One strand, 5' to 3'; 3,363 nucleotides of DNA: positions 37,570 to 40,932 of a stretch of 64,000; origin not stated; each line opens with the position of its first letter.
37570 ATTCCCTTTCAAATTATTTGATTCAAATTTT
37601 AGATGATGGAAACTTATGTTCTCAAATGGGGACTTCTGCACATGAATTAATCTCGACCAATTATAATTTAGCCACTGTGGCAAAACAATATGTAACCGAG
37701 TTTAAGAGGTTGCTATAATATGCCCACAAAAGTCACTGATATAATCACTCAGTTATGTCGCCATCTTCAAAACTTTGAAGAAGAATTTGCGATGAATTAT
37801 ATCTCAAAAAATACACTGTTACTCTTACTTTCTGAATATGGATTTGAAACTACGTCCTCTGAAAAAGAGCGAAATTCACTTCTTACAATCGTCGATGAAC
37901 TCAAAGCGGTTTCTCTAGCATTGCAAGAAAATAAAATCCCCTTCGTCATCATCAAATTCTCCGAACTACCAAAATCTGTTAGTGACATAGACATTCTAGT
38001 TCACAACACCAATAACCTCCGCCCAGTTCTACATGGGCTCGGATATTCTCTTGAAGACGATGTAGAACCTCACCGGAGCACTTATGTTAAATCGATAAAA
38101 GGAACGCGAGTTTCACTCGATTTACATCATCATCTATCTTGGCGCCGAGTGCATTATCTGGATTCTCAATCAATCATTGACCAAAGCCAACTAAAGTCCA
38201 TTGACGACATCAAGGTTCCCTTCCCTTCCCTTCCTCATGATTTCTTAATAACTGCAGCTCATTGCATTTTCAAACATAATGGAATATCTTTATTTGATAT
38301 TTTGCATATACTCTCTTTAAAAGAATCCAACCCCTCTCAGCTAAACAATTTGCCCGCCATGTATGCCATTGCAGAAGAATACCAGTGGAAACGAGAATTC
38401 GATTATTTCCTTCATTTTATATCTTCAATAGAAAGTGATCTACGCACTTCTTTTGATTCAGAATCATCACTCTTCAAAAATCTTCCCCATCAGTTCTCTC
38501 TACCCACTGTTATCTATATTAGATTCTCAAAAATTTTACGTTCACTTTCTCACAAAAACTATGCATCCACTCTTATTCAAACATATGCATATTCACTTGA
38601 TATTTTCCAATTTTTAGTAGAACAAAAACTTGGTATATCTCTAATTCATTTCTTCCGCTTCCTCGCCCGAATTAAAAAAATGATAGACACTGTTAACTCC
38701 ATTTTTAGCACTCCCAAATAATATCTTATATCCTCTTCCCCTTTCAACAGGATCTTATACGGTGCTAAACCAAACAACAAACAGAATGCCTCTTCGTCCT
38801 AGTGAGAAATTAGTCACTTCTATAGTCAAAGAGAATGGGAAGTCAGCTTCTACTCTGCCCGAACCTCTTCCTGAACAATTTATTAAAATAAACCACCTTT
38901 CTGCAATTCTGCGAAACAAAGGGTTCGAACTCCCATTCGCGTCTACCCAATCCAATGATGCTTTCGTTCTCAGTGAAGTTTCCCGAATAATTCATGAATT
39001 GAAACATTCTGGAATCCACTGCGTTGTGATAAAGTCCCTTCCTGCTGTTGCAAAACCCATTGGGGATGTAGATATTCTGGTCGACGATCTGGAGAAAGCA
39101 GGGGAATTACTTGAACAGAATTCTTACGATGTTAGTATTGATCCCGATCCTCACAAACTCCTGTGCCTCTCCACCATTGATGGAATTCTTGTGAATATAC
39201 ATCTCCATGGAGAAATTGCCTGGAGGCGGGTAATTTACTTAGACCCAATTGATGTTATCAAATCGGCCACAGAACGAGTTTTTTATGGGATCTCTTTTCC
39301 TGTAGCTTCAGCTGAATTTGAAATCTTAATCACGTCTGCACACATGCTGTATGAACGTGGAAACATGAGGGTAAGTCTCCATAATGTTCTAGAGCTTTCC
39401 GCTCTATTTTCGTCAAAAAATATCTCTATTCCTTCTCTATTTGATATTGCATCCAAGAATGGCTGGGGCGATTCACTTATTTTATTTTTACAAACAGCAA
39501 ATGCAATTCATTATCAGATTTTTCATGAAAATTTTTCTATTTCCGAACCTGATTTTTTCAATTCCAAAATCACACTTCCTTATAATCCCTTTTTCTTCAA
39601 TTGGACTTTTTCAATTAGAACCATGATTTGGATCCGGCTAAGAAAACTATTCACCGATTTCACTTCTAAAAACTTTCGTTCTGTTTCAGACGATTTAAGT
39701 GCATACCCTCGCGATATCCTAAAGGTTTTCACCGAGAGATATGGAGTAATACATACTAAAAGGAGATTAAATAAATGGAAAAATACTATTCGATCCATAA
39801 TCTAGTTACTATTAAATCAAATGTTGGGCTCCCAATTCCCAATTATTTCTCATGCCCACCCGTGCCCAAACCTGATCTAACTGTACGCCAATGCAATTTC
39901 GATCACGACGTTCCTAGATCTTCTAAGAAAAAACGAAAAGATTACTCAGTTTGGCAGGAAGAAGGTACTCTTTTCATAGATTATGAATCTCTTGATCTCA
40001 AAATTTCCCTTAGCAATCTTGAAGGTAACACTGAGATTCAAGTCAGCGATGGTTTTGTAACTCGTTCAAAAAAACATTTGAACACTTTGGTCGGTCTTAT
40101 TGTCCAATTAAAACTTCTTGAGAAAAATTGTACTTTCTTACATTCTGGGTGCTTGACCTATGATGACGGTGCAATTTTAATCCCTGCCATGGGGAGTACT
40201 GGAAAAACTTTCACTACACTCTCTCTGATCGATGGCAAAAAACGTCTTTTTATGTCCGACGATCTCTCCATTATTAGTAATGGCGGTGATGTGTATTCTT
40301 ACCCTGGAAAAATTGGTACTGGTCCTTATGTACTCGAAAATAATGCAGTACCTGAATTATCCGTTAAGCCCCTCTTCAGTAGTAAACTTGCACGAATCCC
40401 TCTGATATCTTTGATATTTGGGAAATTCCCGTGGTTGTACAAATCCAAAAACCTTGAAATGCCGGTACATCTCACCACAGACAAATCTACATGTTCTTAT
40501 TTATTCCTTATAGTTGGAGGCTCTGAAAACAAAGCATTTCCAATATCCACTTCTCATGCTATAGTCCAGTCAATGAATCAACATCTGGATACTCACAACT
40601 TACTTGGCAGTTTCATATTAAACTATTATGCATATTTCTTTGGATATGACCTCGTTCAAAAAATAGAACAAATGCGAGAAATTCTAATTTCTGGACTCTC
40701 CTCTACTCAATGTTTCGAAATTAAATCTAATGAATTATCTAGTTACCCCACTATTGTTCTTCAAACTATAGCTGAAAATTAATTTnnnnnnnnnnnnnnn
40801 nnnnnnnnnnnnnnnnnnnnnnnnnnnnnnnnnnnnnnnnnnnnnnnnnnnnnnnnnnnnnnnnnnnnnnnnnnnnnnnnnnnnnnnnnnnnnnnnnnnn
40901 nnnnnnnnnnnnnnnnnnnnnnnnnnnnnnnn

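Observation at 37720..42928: Duplicated PF14907-like nucleotidyltransferase plus HPr-kinase-like P-loop pairs wired into an archaeal N-glycosylation operon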

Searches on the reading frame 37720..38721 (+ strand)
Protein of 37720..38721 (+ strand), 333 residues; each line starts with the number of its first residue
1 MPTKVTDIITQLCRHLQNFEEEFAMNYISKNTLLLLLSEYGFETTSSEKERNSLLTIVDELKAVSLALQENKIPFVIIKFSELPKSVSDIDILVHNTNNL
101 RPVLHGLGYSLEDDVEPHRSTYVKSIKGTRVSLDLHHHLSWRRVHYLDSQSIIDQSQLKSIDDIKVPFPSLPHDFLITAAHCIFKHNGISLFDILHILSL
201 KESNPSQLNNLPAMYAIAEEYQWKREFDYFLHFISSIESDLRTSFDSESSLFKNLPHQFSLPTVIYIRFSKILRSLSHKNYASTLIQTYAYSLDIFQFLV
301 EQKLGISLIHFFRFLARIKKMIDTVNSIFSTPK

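Call 4: search_protein_families(library=pfam, proteins=[window:37720-38721:+], max_evalue=1)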
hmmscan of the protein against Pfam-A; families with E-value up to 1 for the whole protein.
window:37720-38721:+ (333 aa): 3 families
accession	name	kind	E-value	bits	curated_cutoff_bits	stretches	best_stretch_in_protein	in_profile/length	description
PF14907.12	NTP_transf_5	-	1.2e-11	45.2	31.2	1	87-234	94-244/249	Uncharacterised nucleotidyltransferase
PF03055.21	RPE65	-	0.0065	16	27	1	154-226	183-240/469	Retinal pigment epithelial membrane protein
PF08761.16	dUTPase_2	-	0.18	12.5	22.9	0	223-297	64-137/162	dUTPase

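Call 5: search_protein_families(library=ncbifam, proteins=[window:37720-38721:+], max_evalue=1)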
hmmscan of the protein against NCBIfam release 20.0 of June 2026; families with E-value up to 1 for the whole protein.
window:37720-38721:+ (333 aa): 0 families

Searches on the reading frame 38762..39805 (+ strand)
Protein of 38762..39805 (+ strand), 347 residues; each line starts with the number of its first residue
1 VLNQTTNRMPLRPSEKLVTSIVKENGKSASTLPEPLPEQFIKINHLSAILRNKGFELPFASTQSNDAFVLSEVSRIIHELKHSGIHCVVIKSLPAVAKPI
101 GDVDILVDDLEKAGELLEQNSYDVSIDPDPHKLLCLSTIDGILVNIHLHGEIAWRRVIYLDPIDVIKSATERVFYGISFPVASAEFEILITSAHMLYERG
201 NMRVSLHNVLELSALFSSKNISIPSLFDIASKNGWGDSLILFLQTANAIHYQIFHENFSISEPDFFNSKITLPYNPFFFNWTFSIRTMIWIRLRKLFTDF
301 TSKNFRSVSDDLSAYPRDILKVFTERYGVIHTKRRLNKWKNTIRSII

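Call 4: search_protein_families(library=pfam, proteins=[window:38762-39805:+], max_evalue=1)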
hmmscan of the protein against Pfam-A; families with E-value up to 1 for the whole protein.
window:38762-39805:+ (347 aa): 1 family
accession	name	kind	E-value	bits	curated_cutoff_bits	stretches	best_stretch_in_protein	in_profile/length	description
PF14907.12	NTP_transf_5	-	5.8e-13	49.4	31.2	1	64-248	51-246/249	Uncharacterised nucleotidyltransferase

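Call 5: search_protein_families(library=ncbifam, proteins=[window:38762-39805:+], max_evalue=1)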
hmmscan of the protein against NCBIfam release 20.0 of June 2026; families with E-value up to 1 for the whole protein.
window:38762-39805:+ (347 aa): 0 families

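Call 30: find_homologous_proteins(query=window:38762-39805:+, max_evalue=0.001)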
Query window:38762-39805:+ (347 aa): 12 proteins with E <= 0.001 among 1877 candidates.
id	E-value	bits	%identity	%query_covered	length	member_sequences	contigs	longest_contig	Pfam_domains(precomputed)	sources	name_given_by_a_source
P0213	1.1e-226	769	99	100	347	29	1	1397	PF14907.13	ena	-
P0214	4.2e-209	712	93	100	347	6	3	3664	PF14907.13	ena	-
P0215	3.9e-188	643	85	98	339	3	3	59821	PF14907.13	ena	-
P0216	2.2e-180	617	81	100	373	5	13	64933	PF14907.13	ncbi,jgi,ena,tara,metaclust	tara:strand:+ start:416 stop:1537 length:1122 start_codon:yes stop_codon:yes gene_type:complete|meta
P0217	1.0e-159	549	74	95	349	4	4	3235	PF14907.13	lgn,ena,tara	tara:strand:+ start:1032 stop:2081 length:1050 start_codon:yes stop_codon:yes gene_type:complete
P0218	7.7e-152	523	72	95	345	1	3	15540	PF14907.13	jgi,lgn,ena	jgi:hypothetical protein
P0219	3.1e-150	518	73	95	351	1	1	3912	PF14907.13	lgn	-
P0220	5.6e-149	514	70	95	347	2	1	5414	PF14907.13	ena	-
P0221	1.3e-144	500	66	98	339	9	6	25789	PF14907.13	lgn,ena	-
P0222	2.5e-142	492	66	95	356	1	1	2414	PF14907.13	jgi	jgi:hypothetical protein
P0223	1.4e-115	404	66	77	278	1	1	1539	PF14907.13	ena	-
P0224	1.9e-86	308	72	58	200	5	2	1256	-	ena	-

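Call 43: predict_structure(alignment_id=A3)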
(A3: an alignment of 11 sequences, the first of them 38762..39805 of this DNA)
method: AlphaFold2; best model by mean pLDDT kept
length: 347 residues; sequences in the alignment: 11
mean_pLDDT: 64.7   pTM: 0.66
mean pLDDT of the five models: 64.7, 64.2, 60.6, 47.5, 43.6
residues with pLDDT >= 90: 15; 70-90: 135; 50-70: 111; < 50: 86
segments of 3 or more residues with pLDDT < 50: 1-50, 52-61, 93-101, 269-280
pLDDT, mean of each block of 10 residues (from residue 1): 37 34 37 34 42 42 61 82 90 47 81 85 67 63 70 73 90 80 88 68 62 77 85 77 76 74 59 38 58 67 71 70 58 63 53
secondary structure, 60 per line:
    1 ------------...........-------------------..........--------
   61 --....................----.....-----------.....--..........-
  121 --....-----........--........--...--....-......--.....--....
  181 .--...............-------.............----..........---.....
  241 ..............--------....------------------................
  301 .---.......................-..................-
elements in order: H13-23 H43-52 H63-82 E87-91 E103-107 H110-119 E123-126 E132-139 E142-149 E152-154 E157-160 H162-167 E170-174 E177-181 H184-198 H206-218 H223-232 H236-254 H263-266 H285-301 H305-327 H329-346

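Call 47: fold_search(model_id=the predicted structure, library=pdb)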
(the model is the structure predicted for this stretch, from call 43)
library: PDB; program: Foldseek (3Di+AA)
matches with E <= 10: 464; with E <= 0.001: 4
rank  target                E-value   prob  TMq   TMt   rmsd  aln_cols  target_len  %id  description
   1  2ewr                  6.1e-05  1.00  0.28  0.54   4.3       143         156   24  Crystal structure of a putative nucleotidyltransferase (tm1012) from Thermotoga maritima at 1.60 A resolution (released 2005-12-06)
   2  2fcl                  2.1e-04  1.00  0.27  0.53   4.4       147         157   24  Crystal structure of a putative nucleotidyltransferase (tm1012) from Thermotoga maritima at 1.35 A resolution (released 2006-03-14)
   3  5uvd                  3.7e-04  1.00  0.36  0.53   5.3       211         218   16  Crystal structure of an antigenic nucleotidyltransferase-like protein from Paracoccidioides brasiliensis (released 2018-01-31)
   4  4fo1_A                3.9e-04  1.00  0.29  0.58   6.7       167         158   14  Crystal structure of lincosamide antibiotic adenylyltransferase LnuA, apo (released 2012-07-04)
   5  4hx0                  2.0e-03  1.00  0.27  0.51   9.6       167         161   22  Crystal structure of a putative nucleotidyltransferase (TM1012) from Thermotoga maritima at 1.87 A resolution (released 2013-09-11)
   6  1vfg_A                8.2e-03  0.72  0.20  0.20  14.2       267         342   13  Crystal structure of tRNA nucleotidyltransferase complexed with a primer tRNA and an incoming ATP analog (released 2004-08-10)
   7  3wfq_G                1.1e-02  0.84  0.19  0.16  12.2       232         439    9  tRNA processing enzyme complex 1 (released 2014-01-01)
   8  1vfg_B                1.3e-02  0.72  0.21  0.21  12.9       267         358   12  Crystal structure of tRNA nucleotidyltransferase complexed with a primer tRNA and an incoming ATP analog (released 2004-08-10)
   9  3wfr_G                1.3e-02  0.69  0.20  0.16  12.2       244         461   10  tRNA processing enzyme complex 2 (released 2014-01-01)
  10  2q0c_B                1.4e-02  0.84  0.24  0.27  15.8       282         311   12  Terminal uridylyl transferase 4 from Trypanosoma brucei with bound CTP (released 2007-08-28)
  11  3wfr_F                1.5e-02  0.84  0.19  0.16  14.8       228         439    9  tRNA processing enzyme complex 2 (released 2014-01-01)
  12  3wfp_E                1.6e-02  0.85  0.21  0.19  13.5       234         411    8  tRNA processing enzyme (apo form 2) (released 2014-01-01)
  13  6ywp_A                1.7e-02  0.87  0.26  0.26  14.1       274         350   14  Structure of apo-CutA (released 2020-08-05)
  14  2ikf_B                1.8e-02  0.75  0.23  0.25  16.1       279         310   11  Terminal uridylyl transferase 4 from Trypanosoma brucei with bound UTP (released 2007-02-20)
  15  3wfo_C                2.0e-02  0.75  0.21  0.18  12.0       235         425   11  tRNA processing enzyme (apo form 1) (released 2014-01-01)
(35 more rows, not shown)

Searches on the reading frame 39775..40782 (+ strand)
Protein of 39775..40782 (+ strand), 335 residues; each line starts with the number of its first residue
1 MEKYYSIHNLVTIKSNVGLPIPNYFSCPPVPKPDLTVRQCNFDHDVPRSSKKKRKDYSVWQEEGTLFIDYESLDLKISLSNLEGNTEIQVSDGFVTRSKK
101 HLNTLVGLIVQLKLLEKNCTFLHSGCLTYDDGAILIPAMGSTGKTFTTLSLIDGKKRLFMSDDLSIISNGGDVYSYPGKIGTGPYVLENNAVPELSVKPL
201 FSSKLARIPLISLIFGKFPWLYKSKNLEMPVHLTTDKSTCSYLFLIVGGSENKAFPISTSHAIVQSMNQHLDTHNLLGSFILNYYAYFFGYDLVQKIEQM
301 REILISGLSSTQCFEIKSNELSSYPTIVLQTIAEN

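Call 4: search_protein_families(library=pfam, proteins=[window:39775-40782:+], max_evalue=1)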
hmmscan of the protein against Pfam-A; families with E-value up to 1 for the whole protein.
window:39775-40782:+ (335 aa): 0 families

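Call 5: search_protein_families(library=ncbifam, proteins=[window:39775-40782:+], max_evalue=1)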
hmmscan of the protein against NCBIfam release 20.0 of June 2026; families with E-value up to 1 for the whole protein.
window:39775-40782:+ (335 aa): 1 family
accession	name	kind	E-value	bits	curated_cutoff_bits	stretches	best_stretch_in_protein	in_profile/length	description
TIGR04352.1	HprK_rel_A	equivalog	0.029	13.5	200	1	119-169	96-145/280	HprK-related kinase A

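Call 8: search_solved_structures(query=window:39775-40782:+, max_evalue=10, show_alignments=3)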
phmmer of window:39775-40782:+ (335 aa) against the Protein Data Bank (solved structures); distinct sequences matched with E-value up to 10: 1.
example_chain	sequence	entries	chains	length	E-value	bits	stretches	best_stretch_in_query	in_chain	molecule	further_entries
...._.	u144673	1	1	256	1.7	10.8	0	255-298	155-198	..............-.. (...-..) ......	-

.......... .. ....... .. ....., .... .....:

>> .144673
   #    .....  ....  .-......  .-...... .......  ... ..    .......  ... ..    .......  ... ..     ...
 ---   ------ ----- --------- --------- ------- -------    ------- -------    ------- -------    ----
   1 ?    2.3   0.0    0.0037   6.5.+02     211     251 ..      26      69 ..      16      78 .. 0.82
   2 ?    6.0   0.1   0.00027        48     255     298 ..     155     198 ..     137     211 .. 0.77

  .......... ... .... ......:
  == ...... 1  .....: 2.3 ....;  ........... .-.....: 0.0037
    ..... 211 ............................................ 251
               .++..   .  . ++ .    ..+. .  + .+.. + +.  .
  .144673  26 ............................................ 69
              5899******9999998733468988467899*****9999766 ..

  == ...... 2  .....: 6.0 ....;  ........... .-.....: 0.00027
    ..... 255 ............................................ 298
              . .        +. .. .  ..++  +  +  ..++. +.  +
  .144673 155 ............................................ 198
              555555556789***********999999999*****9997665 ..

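Call 10: find_homologous_proteins(query=window:39775-40782:+, max_evalue=0.001)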
Query window:39775-40782:+ (335 aa): 11 proteins with E <= 0.001 among 1753 candidates.
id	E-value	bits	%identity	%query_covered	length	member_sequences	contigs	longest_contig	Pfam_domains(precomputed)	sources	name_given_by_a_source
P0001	5.9e-220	747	99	100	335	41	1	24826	-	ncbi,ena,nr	ncbi:MAG: hypothetical protein MK159_02110 [Halobacteriales archaeon]|nr:hypothetical protein [Halob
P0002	1.5e-177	608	81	99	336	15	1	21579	-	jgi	-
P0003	1.2e-170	585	77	100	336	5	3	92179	-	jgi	-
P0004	6.8e-119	415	55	98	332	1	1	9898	-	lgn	-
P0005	2.3e-118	413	54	100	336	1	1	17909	-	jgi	jgi:hypothetical protein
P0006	3.4e-118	412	56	97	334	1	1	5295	-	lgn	-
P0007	1.9e-116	407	53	100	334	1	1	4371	-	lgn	-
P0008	5.0e-116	405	53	99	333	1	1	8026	-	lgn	-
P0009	1.1e-110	388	51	98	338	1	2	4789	-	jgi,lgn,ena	-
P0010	3.5e-100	353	49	99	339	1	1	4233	-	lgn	-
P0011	7.8e-78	280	82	47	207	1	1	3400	-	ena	-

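Call 19: find_encoding_contigs(protein=P0005, flank=10000, max_places=2)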
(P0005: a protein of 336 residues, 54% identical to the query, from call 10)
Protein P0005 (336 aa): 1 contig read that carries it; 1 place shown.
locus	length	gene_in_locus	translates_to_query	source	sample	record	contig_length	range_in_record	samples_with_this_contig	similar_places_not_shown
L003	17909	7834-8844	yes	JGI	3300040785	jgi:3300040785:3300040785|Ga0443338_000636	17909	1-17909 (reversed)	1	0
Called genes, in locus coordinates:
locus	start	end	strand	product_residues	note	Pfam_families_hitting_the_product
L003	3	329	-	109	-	?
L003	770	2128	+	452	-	PF05935:Arylsulfotrans (faint), PF14269:Arylsulfotran_2 (weak)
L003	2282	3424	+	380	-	PF13506:Glyco_transf_21, PF00535:Glycos_transf_2, PF13641:Glyco_tranf_2_3, PF13632:Glyco_trans_2_3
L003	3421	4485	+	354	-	PF13439:Glyco_transf_4, PF13477:Glyco_trans_4_2 (weak), PF13579:Glyco_trans_4_4, PF20706:GT4-conflict, PF00534:Glycos_transf_1, PF13692:Glyco_trans_1_4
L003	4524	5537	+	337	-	PF20706:GT4-conflict (weak), PF00534:Glycos_transf_1, PF13692:Glyco_trans_1_4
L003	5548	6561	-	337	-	-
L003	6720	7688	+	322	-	PF00535:Glycos_transf_2, PF13641:Glyco_tranf_2_3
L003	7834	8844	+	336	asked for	-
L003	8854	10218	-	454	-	PF00884:Sulfatase, PF01663:Phosphodiest (faint), PF16347:SGSH_C (faint)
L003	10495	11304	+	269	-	-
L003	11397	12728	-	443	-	PF05935:Arylsulfotrans (weak), PF14269:Arylsulfotran_2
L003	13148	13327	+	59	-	-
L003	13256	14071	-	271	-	PF05575:V_cholerae_RfbT (faint), PF02475:TRM5-TYW2_MTfase (weak), PF05050:Methyltransf_21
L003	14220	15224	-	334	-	PF14907:NTP_transf_5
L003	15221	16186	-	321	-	PF14907:NTP_transf_5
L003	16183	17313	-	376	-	PF00534:Glycos_transf_1, PF13692:Glyco_trans_1_4, PF13524:Glyco_trans_1_2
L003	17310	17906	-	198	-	PF00534:Glycos_transf_1, PF20706:GT4-conflict, PF13692:Glyco_trans_1_4, PF13524:Glyco_trans_1_2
